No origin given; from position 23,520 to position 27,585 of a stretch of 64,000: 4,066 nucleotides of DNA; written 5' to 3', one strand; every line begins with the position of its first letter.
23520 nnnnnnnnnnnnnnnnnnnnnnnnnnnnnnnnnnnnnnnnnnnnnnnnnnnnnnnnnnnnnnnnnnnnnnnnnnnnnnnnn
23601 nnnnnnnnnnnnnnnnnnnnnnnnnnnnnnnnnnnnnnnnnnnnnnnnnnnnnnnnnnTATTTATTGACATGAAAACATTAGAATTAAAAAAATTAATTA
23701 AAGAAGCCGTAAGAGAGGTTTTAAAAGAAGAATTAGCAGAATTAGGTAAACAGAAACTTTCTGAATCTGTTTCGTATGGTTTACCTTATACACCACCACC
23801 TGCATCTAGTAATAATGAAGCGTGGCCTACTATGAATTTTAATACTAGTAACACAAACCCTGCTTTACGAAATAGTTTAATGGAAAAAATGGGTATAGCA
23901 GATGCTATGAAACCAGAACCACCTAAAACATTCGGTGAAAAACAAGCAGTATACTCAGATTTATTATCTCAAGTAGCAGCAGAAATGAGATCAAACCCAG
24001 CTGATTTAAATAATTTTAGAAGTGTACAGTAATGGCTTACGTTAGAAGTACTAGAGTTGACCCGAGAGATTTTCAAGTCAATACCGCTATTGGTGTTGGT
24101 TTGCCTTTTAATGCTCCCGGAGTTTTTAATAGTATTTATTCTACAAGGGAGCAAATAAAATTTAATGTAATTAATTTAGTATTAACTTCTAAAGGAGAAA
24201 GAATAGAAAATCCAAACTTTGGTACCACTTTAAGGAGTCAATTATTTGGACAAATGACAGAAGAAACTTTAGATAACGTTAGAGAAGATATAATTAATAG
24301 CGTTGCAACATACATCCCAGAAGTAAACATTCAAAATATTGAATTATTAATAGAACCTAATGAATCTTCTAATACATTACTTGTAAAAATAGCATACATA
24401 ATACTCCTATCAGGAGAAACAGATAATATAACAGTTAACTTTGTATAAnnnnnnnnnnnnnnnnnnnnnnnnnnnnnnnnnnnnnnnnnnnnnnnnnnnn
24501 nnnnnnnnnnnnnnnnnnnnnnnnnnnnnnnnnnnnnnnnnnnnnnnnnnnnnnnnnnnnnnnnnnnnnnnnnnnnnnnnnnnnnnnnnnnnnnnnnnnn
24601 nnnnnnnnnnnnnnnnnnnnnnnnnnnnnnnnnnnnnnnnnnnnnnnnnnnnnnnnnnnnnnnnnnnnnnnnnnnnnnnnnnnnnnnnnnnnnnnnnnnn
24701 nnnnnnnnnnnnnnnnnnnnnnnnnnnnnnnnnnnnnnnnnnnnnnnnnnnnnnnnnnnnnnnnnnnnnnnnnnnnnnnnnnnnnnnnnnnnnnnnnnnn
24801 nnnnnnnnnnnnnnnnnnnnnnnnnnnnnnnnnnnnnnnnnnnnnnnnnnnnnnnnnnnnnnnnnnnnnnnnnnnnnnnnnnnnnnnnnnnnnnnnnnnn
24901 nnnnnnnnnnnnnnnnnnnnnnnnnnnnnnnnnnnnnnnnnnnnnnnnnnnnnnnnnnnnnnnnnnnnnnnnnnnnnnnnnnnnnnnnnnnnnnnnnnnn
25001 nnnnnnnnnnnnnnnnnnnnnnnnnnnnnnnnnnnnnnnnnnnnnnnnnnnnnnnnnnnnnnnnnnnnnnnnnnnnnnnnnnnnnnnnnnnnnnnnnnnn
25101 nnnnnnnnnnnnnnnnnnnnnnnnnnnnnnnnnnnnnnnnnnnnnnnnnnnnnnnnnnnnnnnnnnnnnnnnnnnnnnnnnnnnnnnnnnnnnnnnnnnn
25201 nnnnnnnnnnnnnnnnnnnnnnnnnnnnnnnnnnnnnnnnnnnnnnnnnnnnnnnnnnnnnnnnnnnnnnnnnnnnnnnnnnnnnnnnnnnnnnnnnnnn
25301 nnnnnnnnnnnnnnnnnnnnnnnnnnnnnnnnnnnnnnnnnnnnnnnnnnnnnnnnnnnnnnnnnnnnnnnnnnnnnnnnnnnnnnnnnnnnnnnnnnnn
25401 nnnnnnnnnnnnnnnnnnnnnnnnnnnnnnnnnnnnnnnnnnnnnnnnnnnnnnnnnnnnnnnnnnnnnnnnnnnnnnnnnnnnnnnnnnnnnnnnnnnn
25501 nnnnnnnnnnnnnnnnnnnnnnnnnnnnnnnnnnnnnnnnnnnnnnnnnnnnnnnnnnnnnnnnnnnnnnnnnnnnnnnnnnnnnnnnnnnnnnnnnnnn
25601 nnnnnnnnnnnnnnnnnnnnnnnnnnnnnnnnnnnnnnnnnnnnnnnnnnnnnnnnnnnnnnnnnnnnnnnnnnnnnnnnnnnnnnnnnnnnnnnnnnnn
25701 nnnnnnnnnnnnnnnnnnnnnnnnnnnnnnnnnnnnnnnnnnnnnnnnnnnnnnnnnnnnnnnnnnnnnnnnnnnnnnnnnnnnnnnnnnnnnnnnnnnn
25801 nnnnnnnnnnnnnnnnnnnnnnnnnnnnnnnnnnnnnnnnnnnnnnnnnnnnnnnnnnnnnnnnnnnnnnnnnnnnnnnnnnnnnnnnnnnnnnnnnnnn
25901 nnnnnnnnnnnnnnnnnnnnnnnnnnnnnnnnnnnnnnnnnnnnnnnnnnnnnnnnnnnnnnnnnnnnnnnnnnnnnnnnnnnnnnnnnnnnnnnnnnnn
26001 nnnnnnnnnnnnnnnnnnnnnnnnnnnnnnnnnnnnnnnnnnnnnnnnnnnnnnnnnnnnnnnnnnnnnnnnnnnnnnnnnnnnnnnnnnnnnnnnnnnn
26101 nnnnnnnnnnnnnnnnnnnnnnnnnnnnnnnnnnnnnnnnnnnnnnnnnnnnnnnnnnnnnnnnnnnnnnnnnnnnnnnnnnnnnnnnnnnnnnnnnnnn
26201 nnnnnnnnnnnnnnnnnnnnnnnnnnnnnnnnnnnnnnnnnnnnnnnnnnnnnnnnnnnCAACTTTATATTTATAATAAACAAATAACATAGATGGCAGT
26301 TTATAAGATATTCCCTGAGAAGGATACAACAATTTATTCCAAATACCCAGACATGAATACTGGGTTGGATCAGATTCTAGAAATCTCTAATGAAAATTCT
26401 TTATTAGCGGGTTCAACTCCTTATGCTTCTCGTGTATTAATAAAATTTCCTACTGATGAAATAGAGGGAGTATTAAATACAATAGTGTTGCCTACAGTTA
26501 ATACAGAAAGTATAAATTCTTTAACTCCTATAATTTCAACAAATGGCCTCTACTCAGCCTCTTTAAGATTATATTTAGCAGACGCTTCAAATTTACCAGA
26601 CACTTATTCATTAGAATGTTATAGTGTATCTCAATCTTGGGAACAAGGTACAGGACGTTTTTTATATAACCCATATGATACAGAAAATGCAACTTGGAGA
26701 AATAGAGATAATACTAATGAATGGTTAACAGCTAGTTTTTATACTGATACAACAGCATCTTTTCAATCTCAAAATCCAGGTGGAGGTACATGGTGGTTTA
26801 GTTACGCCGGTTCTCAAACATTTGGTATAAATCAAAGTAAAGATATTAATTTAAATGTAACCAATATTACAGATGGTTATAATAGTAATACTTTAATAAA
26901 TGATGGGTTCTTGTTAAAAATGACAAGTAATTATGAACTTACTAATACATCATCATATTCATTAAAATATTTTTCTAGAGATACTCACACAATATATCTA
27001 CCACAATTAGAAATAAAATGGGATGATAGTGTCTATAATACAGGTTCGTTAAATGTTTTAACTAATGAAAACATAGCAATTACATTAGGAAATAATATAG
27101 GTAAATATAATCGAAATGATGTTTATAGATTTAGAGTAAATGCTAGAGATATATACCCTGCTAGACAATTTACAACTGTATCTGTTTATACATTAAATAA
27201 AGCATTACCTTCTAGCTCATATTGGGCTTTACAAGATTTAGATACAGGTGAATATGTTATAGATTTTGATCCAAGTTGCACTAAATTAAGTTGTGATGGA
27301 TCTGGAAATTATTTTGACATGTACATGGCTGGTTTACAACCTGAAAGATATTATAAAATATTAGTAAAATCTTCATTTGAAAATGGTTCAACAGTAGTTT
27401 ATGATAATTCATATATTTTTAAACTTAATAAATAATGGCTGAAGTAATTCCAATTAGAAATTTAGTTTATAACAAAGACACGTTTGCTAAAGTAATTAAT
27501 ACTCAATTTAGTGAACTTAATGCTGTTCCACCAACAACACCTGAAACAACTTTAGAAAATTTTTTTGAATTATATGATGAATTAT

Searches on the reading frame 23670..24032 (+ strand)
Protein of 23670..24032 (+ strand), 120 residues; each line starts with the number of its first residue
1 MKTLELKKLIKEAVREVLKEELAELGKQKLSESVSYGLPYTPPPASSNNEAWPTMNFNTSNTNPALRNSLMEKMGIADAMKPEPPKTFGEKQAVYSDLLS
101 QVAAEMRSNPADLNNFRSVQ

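Call 50: search_protein_families(library=phrogs, proteins=[window:23670-24032:+], max_evalue=0.001)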
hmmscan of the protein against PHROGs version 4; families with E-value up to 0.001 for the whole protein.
window:23670-24032:+ (120 aa): 0 families

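Call 51: search_protein_families(library=pfam, proteins=[window:23670-24032:+], max_evalue=0.01)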
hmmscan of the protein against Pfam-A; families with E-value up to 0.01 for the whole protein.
window:23670-24032:+ (120 aa): 1 family
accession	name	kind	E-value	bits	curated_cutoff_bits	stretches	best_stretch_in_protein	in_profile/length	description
PF25734.1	RelB_like_antitoxin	-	0.0098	16.1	27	0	5-21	8-24/43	Putative antitoxin family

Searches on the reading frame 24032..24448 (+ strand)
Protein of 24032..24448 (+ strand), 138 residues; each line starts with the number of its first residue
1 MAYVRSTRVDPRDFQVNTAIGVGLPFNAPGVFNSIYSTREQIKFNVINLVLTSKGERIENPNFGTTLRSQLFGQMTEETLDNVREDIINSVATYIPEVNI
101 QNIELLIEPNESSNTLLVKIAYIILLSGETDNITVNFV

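Call 50: search_protein_families(library=phrogs, proteins=[window:24032-24448:+], max_evalue=0.001)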
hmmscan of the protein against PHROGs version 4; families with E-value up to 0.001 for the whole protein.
window:24032-24448:+ (138 aa): 3 families
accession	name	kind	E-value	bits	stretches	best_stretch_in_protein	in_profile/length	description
phrog_261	-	tail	3.1e-20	74.1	1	41-136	46-138/312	baseplate wedge subunit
phrog_43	-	tail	1.5e-08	35.4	1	39-126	19-105/126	baseplate wedge subunit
phrog_37990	-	tail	4e-07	30.9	1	61-128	2-67/80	baseplate wedge subunit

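Call 51: search_protein_families(library=pfam, proteins=[window:24032-24448:+], max_evalue=0.01)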
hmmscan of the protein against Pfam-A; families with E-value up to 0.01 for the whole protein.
window:24032-24448:+ (138 aa): 2 families
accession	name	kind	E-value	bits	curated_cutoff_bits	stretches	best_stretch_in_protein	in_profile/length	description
PF04965.19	GPW_gp25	-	2.9e-09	37.1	27.2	1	38-125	3-92/96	Baseplate wedge protein gp25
PF03776.19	MinE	-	0.0016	18.8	25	1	74-120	19-65/68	Septum formation topological specificity factor MinE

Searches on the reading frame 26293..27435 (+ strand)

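Call 50: search_protein_families(library=phrogs, proteins=[window:26293-27435:+], max_evalue=0.001)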
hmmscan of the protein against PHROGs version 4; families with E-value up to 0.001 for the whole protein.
window:26293-27435:+ (380 aa): 0 families

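Call 51: search_protein_families(library=pfam, proteins=[window:26293-27435:+], max_evalue=0.01)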
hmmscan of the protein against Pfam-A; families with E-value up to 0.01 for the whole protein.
window:26293-27435:+ (380 aa): 1 family
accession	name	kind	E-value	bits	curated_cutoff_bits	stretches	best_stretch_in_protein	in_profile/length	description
PF06848.17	Disaggr_repeat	-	0.0049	17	33.9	0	127-213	73-156/179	Disaggregatase related repeat domain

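Call 99: search_protein_families(library=ncbifam, proteins=[window:26293-27435:+], max_evalue=0.1)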
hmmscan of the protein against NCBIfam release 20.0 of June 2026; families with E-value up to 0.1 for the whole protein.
window:26293-27435:+ (380 aa): 1 family
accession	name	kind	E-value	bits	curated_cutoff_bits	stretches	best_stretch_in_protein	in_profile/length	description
NF033679.1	DNRLRE_dom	domain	2.1e-05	24.6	34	1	10-241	1-163/164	DNRLRE domain-containing protein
